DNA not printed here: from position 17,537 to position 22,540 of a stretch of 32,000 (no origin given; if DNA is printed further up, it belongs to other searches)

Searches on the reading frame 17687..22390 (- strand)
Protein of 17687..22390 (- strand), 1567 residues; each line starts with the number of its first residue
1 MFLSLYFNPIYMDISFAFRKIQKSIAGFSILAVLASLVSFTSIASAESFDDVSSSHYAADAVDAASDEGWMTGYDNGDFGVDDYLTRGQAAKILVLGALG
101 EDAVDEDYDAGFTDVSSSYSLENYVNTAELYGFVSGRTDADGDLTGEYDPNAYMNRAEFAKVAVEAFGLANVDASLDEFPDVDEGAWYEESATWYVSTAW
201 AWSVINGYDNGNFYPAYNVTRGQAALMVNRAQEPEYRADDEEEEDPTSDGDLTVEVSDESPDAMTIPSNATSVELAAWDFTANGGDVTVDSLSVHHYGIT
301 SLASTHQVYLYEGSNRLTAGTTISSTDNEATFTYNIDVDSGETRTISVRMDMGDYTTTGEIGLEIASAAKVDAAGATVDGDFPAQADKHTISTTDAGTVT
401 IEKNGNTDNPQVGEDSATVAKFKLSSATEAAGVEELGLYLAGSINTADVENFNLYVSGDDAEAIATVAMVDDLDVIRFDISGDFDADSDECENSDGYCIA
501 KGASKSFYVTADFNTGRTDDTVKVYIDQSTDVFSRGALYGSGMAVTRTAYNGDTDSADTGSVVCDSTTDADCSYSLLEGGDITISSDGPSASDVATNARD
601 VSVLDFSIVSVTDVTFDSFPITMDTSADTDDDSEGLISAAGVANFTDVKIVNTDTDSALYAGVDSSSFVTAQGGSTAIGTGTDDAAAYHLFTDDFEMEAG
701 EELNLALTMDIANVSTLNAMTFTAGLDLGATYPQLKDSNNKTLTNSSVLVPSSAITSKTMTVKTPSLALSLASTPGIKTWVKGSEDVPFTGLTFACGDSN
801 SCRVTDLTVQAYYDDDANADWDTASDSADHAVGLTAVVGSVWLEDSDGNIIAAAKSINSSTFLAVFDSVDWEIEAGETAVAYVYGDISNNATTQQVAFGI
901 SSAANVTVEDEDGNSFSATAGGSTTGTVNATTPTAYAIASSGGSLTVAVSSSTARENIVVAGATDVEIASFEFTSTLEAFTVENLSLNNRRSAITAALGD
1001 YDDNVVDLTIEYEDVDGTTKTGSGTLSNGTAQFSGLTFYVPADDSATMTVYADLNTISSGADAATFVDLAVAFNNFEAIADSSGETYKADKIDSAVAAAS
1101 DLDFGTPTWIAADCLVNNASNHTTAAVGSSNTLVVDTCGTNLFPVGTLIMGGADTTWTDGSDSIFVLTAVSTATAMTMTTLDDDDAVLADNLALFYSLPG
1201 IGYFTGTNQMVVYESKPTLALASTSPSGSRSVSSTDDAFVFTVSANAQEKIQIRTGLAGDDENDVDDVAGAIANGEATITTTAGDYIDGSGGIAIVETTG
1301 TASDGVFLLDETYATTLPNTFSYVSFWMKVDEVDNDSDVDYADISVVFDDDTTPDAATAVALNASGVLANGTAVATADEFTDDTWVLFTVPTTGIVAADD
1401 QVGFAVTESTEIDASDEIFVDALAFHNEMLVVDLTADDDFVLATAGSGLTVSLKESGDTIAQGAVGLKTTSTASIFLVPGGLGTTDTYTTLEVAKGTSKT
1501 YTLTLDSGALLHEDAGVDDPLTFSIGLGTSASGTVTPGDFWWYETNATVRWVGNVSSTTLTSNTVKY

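Call 77: search_protein_families(library=pfam, proteins=[window:17687-22390:-], max_evalue=0.001)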
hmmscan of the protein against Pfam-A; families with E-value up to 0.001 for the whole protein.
window:17687-22390:- (1567 aa): 1 family
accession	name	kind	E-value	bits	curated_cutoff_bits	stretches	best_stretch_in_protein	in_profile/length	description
PF00395.25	SLH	-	1.3e-20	73.6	20.8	2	48-91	1-44/44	S-layer homology domain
